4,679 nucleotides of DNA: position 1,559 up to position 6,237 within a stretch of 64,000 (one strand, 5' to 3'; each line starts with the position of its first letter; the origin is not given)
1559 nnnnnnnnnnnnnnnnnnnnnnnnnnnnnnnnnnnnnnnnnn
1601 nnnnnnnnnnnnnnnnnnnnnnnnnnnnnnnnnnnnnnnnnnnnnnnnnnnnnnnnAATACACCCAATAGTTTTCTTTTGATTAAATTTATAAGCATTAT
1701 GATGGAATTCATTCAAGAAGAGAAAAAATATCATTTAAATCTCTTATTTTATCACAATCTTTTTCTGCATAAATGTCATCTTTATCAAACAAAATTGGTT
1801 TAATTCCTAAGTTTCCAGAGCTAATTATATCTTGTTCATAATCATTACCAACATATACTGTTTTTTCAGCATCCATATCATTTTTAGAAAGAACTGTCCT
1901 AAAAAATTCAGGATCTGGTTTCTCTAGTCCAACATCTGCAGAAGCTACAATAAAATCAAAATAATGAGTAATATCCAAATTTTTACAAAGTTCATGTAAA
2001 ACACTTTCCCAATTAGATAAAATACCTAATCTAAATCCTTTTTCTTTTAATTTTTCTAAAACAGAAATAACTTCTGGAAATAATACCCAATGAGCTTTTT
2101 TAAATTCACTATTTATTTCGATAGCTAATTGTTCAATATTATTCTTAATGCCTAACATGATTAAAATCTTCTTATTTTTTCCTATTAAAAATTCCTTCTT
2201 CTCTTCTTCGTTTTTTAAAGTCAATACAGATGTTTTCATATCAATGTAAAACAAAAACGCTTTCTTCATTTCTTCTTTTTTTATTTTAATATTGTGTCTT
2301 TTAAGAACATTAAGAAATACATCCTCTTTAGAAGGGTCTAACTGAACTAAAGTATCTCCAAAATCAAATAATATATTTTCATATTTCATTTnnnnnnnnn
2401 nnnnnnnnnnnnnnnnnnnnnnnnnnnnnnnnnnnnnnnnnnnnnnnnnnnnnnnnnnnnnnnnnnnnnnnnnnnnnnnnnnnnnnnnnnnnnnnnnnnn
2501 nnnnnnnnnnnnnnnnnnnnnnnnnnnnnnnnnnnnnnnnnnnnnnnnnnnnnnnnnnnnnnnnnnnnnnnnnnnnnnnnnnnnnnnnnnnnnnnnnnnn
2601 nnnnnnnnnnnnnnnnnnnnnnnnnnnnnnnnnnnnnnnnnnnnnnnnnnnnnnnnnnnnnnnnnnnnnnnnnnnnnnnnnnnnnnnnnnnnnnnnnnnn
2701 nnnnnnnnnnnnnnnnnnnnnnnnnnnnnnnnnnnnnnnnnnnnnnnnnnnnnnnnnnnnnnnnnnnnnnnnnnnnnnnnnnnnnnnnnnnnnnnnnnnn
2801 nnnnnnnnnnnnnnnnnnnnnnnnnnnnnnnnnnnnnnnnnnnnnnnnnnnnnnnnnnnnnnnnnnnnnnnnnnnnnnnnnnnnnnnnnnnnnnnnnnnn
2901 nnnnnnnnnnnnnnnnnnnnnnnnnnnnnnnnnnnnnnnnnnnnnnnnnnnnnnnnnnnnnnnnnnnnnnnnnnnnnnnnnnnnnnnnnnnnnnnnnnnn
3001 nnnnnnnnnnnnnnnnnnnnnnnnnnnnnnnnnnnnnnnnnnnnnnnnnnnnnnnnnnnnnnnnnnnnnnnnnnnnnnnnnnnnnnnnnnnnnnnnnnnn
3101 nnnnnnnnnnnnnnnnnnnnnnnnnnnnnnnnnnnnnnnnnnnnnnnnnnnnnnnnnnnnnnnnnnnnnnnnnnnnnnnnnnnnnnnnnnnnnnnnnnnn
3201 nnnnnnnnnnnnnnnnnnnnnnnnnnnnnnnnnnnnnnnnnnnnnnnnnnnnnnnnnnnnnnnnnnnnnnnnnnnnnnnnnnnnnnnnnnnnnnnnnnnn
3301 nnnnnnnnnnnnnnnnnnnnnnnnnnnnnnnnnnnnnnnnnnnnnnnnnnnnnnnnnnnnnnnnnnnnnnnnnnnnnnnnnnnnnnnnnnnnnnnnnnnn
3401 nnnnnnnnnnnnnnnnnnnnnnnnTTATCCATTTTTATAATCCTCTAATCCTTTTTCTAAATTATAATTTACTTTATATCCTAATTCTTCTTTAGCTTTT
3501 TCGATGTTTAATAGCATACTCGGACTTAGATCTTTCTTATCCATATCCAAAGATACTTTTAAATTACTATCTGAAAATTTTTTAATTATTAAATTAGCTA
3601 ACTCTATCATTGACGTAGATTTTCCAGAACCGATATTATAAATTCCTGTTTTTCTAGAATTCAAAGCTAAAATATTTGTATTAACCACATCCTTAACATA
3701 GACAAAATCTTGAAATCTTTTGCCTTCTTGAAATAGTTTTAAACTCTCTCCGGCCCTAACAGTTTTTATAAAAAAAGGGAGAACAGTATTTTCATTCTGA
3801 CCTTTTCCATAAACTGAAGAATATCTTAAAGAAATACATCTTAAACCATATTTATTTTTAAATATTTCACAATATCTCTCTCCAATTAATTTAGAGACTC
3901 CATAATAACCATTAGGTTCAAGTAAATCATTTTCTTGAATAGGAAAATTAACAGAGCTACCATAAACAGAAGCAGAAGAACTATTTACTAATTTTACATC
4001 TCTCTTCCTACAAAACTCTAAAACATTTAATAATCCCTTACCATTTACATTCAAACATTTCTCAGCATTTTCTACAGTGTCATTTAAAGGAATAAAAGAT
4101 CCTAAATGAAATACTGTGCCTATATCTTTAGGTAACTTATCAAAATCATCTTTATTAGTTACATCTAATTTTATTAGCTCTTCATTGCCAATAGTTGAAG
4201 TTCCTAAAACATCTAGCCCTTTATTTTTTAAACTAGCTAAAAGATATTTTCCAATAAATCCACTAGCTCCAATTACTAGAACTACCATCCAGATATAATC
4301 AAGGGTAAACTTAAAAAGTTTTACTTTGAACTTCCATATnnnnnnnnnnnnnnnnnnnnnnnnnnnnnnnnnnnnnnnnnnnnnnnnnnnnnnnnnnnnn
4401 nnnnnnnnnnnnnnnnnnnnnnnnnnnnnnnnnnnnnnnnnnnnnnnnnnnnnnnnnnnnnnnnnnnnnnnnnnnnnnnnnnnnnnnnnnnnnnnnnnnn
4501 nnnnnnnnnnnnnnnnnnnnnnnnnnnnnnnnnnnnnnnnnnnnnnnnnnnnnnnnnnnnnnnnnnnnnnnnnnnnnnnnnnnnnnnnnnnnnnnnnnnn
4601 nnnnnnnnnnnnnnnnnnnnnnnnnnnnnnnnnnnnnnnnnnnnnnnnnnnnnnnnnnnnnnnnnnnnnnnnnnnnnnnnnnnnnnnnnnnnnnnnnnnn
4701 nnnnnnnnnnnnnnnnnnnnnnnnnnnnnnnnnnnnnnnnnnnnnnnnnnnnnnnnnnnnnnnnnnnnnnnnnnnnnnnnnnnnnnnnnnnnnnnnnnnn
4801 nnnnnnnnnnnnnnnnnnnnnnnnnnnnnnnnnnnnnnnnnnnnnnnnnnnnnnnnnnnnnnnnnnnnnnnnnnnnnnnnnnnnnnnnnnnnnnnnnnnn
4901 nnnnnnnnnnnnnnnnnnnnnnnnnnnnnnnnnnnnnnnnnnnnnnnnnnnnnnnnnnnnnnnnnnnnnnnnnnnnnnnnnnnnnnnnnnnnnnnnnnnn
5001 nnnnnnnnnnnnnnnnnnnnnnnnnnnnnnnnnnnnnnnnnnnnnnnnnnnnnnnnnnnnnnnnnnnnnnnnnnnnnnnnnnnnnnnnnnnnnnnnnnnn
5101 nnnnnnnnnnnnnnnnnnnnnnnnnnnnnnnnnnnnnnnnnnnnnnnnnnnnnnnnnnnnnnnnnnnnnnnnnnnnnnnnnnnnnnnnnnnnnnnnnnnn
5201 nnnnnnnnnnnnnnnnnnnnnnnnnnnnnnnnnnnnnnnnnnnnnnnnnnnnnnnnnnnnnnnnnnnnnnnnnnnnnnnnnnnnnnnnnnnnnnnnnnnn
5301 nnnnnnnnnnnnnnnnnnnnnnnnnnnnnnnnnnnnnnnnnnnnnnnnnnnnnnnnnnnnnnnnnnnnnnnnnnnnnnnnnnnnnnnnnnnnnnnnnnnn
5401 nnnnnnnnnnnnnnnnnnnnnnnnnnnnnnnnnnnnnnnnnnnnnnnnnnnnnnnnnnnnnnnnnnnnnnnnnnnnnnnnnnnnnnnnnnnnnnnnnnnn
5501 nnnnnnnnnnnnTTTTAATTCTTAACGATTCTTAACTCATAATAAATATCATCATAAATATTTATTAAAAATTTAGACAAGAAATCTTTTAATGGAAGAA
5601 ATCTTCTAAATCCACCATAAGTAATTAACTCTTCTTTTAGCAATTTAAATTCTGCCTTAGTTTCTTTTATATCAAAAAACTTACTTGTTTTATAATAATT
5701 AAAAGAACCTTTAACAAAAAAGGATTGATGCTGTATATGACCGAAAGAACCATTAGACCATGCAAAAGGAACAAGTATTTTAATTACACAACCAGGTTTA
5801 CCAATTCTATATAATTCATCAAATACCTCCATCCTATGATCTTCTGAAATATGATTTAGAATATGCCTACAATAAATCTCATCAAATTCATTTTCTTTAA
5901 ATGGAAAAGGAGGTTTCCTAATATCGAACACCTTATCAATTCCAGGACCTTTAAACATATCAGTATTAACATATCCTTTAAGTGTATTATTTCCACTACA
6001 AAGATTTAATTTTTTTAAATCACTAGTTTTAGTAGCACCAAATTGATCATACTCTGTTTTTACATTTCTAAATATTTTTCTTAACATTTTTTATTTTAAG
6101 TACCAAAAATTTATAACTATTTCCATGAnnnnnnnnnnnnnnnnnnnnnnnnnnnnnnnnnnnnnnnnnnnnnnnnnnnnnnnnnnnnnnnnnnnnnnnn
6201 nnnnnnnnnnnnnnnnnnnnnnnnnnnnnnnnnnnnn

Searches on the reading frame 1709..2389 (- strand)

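Call 52: search_protein_families(library=pfam, proteins=[window:1709-2389:-], max_evalue=0.001)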
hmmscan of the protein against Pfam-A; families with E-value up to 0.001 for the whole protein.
window:1709-2389:- (226 aa): 4 families
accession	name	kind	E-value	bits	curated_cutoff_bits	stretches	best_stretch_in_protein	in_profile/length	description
PF13419.12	HAD_2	-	5.2e-28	98.8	23.8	1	6-199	1-176/178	Haloacid dehalogenase-like hydrolase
PF00702.32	Hydrolase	-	9e-18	65.8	26.4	1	5-189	3-185/191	haloacid dehalogenase-like hydrolase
PF13242.12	Hydrolase_like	-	0.00015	22.1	22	1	156-203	3-50/75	HAD-hyrolase-like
PF12710.13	HAD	-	0.00046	21.1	27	1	6-182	1-180/189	haloacid dehalogenase-like hydrolase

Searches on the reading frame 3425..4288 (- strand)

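Call 52: search_protein_families(library=pfam, proteins=[window:3425-4288:-], max_evalue=0.001)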
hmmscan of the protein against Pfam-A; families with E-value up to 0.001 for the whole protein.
window:3425-4288:- (287 aa): 6 families
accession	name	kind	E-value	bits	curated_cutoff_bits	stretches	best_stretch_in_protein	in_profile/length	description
PF01370.27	Epimerase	-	6.7e-49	166.9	20.9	1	3-220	1-240/240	NAD dependent epimerase/dehydratase family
PF16363.11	GDP_Man_Dehyd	-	4.5e-37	128.7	27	1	4-283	1-331/332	GDP-mannose 4,6 dehydratase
PF04321.23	RmlD_sub_bind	-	7.9e-23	81.4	27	1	1-242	1-235/287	RmlD substrate binding domain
PF01073.25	3Beta_HSD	-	2.5e-20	73.1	22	1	4-210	1-230/280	3-beta hydroxysteroid dehydrogenase/isomerase family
PF07993.18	NAD_binding_4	-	5.1e-10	39.4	20.1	1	46-198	79-251/258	Male sterility protein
PF02719.21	Polysacc_synt_2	-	2.5e-07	30.6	20.2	1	41-240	61-249/293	Polysaccharide biosynthesis protein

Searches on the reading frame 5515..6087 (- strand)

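Call 35: search_protein_families(library=pfam, proteins=[window:5515-6087:-], max_evalue=0.001)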
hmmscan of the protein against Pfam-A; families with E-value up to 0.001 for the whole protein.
window:5515-6087:- (190 aa): 2 families
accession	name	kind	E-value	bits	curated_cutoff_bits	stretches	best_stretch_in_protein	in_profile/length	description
PF08241.18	Methyltransf_11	-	1.7e-05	25.8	21.2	1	61-100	54-91/95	Methyltransferase domain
PF13649.12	Methyltransf_25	-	0.0003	21.8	27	1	61-99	58-96/97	Methyltransferase domain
